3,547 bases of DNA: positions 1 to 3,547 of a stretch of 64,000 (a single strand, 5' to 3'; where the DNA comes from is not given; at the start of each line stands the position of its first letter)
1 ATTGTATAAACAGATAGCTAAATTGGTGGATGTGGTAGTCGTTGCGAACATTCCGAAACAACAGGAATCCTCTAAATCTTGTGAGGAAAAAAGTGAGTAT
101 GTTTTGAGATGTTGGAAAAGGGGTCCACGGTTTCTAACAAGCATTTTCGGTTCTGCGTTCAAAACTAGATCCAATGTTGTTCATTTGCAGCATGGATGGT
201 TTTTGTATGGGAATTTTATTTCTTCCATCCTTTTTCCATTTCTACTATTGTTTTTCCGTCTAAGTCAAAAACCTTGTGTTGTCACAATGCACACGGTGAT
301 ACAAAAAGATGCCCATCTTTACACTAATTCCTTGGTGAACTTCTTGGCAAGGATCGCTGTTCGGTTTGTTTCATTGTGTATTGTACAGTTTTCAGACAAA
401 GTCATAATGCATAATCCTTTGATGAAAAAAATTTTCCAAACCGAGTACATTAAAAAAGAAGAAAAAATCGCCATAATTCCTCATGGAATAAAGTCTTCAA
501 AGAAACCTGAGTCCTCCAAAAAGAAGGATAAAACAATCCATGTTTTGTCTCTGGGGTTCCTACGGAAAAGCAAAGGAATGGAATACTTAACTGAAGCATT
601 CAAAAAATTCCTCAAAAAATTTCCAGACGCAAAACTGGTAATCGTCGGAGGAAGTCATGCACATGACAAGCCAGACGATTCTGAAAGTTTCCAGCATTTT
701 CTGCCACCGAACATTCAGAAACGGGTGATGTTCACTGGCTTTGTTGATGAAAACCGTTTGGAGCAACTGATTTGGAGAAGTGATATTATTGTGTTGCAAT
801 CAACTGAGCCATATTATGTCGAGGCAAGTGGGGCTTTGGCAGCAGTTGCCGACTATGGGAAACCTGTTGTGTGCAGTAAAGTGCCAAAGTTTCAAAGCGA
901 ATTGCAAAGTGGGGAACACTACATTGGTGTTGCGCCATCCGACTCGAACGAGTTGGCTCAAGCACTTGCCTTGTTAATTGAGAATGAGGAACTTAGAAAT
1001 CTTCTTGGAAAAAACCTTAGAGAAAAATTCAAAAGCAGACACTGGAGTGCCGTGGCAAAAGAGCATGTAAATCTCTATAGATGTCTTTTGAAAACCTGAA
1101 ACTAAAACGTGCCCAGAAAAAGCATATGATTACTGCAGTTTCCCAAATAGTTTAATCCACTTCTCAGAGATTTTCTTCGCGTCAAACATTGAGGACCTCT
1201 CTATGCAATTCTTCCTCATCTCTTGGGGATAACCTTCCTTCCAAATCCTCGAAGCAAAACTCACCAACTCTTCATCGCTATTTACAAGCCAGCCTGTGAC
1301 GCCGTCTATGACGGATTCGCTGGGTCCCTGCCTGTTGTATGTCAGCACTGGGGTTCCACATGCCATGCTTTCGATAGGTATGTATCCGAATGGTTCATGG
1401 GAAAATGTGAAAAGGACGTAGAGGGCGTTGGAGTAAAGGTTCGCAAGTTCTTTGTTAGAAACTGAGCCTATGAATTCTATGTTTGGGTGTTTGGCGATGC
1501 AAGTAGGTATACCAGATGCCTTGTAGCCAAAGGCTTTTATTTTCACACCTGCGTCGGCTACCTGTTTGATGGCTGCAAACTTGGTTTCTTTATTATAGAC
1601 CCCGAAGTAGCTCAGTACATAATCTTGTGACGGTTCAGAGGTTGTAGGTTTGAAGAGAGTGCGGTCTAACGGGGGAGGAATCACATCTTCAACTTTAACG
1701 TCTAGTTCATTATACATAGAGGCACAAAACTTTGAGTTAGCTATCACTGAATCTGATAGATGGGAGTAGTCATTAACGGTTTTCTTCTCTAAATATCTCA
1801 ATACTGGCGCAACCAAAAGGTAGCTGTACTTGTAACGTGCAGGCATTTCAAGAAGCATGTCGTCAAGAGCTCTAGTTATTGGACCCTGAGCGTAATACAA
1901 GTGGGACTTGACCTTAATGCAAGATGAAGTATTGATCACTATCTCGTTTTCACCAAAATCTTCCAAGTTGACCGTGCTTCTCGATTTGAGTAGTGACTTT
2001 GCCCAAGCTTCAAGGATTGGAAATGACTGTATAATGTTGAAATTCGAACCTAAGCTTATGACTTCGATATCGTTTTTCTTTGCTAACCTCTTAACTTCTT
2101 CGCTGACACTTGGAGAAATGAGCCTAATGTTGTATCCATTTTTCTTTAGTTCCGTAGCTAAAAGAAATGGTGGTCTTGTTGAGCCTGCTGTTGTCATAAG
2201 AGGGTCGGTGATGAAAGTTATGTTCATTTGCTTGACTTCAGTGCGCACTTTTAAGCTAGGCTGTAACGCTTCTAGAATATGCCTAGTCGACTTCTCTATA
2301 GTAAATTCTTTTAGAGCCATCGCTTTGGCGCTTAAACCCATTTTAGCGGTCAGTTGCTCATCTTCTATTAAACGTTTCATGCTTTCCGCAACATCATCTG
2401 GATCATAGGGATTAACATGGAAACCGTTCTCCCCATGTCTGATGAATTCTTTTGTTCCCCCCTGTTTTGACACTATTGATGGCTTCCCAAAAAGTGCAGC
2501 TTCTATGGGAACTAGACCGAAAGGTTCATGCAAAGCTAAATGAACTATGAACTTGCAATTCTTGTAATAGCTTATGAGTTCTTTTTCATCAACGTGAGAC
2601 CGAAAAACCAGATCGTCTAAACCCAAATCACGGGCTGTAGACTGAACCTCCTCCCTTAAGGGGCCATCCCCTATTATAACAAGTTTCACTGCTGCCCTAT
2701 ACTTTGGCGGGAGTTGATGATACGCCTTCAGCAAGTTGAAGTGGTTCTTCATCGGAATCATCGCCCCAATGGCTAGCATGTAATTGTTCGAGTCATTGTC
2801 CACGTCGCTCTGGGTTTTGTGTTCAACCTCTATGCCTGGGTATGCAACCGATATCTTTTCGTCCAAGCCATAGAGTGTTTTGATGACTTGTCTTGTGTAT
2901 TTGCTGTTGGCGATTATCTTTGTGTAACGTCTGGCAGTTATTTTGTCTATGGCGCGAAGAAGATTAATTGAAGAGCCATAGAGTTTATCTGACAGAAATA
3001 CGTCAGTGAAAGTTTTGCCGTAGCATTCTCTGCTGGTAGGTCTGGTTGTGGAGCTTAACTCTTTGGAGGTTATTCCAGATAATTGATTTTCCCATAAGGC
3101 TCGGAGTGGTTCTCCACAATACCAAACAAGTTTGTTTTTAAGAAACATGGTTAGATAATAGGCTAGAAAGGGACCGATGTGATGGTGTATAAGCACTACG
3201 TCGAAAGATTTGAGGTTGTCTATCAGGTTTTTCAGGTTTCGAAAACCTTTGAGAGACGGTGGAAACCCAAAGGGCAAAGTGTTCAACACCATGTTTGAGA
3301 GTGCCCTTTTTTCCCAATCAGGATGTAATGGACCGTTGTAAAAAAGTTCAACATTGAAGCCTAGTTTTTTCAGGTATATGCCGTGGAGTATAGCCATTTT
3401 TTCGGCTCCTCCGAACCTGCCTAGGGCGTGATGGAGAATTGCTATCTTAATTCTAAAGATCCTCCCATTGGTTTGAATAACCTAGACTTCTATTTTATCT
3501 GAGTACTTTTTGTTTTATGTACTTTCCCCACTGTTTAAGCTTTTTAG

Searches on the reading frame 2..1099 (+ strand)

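Call 56: search_protein_families(library=pfam, proteins=[window:2-1099:+], max_evalue=0.001)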
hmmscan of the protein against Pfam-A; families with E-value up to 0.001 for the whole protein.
window:2-1099:+ (365 aa): 4 families
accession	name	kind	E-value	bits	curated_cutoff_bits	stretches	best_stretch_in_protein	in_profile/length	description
PF00534.26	Glycos_transf_1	-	1.4e-23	83.8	26.4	1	167-341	4-171/172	Glycosyl transferases group 1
PF13692.12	Glyco_trans_1_4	-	6e-19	69.2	27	1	180-328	3-142/142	Glycosyl transferases group 1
PF13439.12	Glyco_transf_4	-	5.4e-08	33.5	28.5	1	37-164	53-167/170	Glycosyltransferase Family 4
PF13524.12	Glyco_trans_1_2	-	6.4e-07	29.9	25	1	202-348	7-135/144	Glycosyl transferase-like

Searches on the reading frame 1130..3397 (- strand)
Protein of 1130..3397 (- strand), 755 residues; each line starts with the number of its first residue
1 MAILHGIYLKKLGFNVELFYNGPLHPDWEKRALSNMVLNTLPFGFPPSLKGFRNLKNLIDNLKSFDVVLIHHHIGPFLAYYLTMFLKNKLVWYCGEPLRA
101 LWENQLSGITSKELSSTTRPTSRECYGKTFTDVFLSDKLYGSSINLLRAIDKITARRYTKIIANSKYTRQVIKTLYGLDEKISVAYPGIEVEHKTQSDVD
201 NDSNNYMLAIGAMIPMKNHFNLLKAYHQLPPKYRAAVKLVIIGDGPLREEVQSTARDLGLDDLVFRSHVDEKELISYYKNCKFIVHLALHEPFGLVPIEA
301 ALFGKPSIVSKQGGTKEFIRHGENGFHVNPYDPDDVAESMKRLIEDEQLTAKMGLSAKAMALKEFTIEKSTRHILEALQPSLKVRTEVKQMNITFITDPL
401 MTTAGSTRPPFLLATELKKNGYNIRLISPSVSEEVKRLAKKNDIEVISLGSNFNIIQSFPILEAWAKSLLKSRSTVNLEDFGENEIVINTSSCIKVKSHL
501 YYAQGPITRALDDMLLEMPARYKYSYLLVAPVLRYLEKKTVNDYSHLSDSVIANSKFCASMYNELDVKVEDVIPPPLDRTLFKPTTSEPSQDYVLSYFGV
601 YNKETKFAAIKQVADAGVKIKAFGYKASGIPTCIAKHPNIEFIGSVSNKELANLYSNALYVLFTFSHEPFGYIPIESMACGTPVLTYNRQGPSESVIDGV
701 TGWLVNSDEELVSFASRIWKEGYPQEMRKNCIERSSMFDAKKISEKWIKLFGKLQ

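Call 7: search_protein_families(library=pfam, proteins=[window:1130-3397:-], max_evalue=0.01)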
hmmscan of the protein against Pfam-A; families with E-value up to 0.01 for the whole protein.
window:1130-3397:- (755 aa): 5 families
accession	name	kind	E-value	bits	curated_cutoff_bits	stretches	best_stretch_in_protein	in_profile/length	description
PF00534.26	Glycos_transf_1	-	6.2e-58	195.6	26.4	2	200-358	11-170/172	Glycosyl transferases group 1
PF13692.12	Glyco_trans_1_4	-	7.9e-43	146.6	27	2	206-346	3-142/142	Glycosyl transferases group 1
PF13439.12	Glyco_transf_4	-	1.7e-15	57.9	28.5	1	8-192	14-169/170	Glycosyltransferase Family 4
PF13524.12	Glyco_trans_1_2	-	9.4e-14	52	25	2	257-375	27-143/144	Glycosyl transferase-like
PF20706.3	GT4-conflict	-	5.8e-12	45.7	26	1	179-322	171-323/385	Family 4 Glycosyltransferase in conflict systems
